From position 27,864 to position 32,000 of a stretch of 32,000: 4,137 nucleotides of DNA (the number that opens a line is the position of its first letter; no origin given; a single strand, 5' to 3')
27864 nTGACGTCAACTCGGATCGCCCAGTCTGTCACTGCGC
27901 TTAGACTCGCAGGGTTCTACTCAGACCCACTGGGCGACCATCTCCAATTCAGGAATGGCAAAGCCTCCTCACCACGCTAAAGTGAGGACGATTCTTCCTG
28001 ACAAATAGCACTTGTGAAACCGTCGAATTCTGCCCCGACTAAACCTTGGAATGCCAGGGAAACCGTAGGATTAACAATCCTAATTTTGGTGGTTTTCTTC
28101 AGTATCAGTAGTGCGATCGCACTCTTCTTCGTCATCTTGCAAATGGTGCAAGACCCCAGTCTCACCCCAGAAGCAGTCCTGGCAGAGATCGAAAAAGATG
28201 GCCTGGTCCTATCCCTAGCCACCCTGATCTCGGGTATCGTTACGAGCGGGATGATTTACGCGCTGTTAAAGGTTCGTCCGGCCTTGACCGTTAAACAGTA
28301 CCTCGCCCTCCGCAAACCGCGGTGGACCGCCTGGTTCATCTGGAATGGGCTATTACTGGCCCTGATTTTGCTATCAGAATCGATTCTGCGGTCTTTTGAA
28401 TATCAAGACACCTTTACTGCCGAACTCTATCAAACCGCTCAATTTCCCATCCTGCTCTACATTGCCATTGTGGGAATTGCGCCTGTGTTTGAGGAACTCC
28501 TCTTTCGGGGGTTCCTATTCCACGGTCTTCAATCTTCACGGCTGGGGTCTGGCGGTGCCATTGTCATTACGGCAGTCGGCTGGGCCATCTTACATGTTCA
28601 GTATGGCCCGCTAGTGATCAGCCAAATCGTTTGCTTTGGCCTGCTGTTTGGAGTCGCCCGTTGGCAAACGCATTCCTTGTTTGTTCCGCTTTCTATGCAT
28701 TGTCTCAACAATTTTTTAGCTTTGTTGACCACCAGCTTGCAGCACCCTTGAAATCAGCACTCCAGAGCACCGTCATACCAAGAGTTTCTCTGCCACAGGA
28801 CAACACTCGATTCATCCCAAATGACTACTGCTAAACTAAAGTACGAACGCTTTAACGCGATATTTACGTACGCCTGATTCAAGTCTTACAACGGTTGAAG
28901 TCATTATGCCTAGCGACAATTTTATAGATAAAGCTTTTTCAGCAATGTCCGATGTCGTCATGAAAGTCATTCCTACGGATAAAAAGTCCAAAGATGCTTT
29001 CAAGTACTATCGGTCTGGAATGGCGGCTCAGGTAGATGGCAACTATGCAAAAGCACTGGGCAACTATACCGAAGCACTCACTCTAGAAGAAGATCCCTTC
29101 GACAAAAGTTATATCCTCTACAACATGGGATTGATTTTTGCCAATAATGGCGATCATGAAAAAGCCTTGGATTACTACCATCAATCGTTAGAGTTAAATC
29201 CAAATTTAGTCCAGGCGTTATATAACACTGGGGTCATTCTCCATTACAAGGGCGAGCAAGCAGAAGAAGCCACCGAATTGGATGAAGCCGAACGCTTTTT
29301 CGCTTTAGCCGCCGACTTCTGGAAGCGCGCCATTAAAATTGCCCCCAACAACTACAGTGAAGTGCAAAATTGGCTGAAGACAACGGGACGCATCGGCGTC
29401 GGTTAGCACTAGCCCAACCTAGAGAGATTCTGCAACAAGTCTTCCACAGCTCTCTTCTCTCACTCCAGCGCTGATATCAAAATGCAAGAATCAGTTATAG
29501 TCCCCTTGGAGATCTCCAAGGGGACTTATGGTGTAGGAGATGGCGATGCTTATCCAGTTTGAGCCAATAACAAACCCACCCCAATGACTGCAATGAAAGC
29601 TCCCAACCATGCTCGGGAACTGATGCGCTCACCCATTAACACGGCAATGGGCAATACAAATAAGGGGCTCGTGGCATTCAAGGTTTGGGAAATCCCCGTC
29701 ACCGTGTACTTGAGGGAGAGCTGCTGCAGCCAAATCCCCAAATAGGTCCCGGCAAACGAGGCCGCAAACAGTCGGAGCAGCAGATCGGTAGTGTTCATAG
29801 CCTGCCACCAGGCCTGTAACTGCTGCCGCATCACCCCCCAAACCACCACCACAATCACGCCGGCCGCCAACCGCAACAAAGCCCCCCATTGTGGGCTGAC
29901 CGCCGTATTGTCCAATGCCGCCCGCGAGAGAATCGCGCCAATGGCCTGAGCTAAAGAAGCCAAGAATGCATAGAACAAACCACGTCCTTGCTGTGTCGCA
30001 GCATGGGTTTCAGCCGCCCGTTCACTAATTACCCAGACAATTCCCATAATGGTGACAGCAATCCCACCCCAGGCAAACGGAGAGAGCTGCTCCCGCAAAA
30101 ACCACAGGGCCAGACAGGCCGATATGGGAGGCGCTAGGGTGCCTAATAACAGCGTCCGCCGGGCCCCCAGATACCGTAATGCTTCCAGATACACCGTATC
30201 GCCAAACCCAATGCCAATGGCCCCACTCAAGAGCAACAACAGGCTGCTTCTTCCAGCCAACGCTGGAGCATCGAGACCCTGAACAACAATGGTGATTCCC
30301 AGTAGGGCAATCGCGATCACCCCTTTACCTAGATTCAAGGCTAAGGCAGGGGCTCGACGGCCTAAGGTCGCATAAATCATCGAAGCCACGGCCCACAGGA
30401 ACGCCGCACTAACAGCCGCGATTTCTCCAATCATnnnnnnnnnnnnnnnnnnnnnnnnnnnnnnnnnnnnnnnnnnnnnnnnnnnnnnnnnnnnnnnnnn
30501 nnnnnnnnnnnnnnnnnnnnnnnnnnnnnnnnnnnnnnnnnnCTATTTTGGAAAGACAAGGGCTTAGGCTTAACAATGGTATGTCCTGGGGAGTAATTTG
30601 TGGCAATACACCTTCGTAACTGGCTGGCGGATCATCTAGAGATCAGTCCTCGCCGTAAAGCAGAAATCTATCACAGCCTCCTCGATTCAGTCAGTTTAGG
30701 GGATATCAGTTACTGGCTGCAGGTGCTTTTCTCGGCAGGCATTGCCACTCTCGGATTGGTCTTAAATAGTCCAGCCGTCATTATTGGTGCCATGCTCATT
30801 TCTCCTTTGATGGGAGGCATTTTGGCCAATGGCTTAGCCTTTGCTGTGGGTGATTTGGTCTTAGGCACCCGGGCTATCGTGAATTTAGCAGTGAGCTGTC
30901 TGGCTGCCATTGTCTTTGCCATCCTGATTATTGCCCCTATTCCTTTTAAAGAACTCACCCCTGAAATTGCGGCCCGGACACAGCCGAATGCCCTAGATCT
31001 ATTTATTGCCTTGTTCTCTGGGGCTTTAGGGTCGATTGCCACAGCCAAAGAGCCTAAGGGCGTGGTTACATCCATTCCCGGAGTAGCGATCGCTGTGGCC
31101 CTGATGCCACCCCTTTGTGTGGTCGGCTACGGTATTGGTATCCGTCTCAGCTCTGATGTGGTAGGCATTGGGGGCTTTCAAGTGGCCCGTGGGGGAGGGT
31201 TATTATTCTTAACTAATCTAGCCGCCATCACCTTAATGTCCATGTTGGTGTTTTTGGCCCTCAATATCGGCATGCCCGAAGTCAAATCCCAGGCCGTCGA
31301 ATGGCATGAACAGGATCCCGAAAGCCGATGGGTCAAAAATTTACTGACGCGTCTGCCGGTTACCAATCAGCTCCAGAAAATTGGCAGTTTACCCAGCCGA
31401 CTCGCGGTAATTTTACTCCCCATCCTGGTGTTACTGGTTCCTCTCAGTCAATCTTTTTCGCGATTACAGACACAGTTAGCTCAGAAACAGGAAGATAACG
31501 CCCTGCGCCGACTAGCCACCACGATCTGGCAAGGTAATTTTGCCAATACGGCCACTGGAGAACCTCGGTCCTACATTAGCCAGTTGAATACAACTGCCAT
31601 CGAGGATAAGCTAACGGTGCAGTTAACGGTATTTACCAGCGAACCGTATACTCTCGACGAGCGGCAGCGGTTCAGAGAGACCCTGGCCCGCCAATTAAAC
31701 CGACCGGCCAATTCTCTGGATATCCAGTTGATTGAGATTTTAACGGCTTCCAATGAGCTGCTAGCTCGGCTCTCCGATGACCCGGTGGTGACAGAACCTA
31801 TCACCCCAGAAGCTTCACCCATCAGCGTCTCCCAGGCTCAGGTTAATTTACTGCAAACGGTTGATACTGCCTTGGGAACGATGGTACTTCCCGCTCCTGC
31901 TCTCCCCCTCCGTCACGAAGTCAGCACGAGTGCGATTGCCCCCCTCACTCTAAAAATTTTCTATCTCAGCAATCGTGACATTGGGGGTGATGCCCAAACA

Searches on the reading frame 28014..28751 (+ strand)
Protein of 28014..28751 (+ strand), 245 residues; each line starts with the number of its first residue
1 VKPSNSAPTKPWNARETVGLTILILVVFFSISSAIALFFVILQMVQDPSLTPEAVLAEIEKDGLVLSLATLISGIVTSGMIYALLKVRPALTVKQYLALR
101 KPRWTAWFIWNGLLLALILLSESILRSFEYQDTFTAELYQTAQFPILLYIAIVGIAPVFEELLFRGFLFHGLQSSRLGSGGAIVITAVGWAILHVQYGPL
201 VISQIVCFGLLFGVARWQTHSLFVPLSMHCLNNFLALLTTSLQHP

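Call 8: search_protein_families(library=pfam, proteins=[window:28014-28751:+], max_evalue=0.001)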
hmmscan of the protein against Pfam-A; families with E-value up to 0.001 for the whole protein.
window:28014-28751:+ (245 aa): 1 family
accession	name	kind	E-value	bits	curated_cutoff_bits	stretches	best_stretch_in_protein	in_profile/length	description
PF02517.21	Rce1-like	-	5.3e-20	72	22.4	1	144-235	3-93/93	Type II CAAX prenyl endopeptidase Rce1-like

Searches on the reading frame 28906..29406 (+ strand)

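Call 51: search_protein_families(library=pfam, proteins=[window:28906-29406:+], max_evalue=0.01)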
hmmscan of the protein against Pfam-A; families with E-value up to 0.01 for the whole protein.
window:28906-29406:+ (166 aa): 17 families
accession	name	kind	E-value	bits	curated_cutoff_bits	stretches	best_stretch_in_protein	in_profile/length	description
PF00515.34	TPR_1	-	2.7e-18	65.4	27.8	2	69-100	2-33/34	Tetratricopeptide repeat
PF07719.23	TPR_2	-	1.4e-16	59.6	27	2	69-100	2-33/34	Tetratricopeptide repeat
PF13432.12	TPR_16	-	9.7e-11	42.4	32.7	2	72-130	1-59/65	Tetratricopeptide repeat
PF13424.12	TPR_12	-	1.4e-10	41.6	30.1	2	34-97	6-74/77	Tetratricopeptide repeat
PF13431.12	TPR_17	-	3.8e-10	39.7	24.4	1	92-120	3-31/34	Tetratricopeptide repeat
PF13176.12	TPR_7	-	5.9e-08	32.6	27.9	1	71-99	2-30/36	Tetratricopeptide repeat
PF13414.12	TPR_11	-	7.7e-08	32.4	26.8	1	75-116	1-42/42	TPR repeat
PF13181.12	TPR_8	-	1.1e-07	31.9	25.7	1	70-100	3-33/34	Tetratricopeptide repeat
PF24575.1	TPR_Slam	-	7.6e-07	30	35.2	1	66-122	45-100/104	Surface lipoprotein assembly modifier, N-terminal TPR repeats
PF13174.12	TPR_6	-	4.8e-06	27.3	26.3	1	71-100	3-32/33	Tetratricopeptide repeat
PF13428.12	TPR_14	-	1.7e-05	25.5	23.5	0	72-106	5-39/44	Tetratricopeptide repeat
PF13374.12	TPR_10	-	0.0008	19.8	27.5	0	71-97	5-31/42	Tetratricopeptide repeat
PF04212.24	MIT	-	0.001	19.6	30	0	30-59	3-32/66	MIT (microtubule interacting and transport) domain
PF12569.14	NatA_aux_su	-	0.0011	18.4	33.3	1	66-131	188-261/515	N-terminal acetyltransferase A, auxiliary subunit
PF13371.12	TPR_9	-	0.0018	18.7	35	0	77-125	4-52/73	Tetratricopeptide repeat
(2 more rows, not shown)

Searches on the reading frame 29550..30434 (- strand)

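Call 8: search_protein_families(library=pfam, proteins=[window:29550-30434:-], max_evalue=0.001)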
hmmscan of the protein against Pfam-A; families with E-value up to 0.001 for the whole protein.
window:29550-30434:- (294 aa): 2 families
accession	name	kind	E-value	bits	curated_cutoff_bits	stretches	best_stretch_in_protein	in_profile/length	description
PF00892.27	EamA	-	4.2e-29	102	28.2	2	1-136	1-134/135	EamA-like transporter family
PF08627.16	CRT-like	-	0.00051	19.6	26.9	0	95-159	98-159/335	CRT-like, chloroquine-resistance transporter-like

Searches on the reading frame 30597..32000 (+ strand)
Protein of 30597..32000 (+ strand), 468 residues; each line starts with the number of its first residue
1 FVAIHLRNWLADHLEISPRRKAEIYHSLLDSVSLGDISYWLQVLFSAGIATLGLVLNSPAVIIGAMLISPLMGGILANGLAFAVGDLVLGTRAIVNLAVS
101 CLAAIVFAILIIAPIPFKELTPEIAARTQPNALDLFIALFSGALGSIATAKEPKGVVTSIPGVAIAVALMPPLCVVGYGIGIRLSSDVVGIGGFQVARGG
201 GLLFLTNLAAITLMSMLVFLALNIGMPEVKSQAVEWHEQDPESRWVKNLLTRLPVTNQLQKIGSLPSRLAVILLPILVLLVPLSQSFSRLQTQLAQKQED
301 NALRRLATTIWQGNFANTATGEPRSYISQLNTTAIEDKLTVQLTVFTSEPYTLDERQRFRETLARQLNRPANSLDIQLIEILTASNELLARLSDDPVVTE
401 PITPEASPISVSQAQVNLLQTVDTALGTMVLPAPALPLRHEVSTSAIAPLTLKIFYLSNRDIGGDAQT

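Call 51: search_protein_families(library=pfam, proteins=[window:30597-32000:+], max_evalue=0.01)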
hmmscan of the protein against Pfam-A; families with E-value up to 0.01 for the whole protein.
seq(468 aa): 1 family
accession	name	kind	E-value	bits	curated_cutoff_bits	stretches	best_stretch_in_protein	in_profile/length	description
PF04087.19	DUF389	-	5.5e-33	114.4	23.9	1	66-213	1-137/137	Domain of unknown function (DUF389)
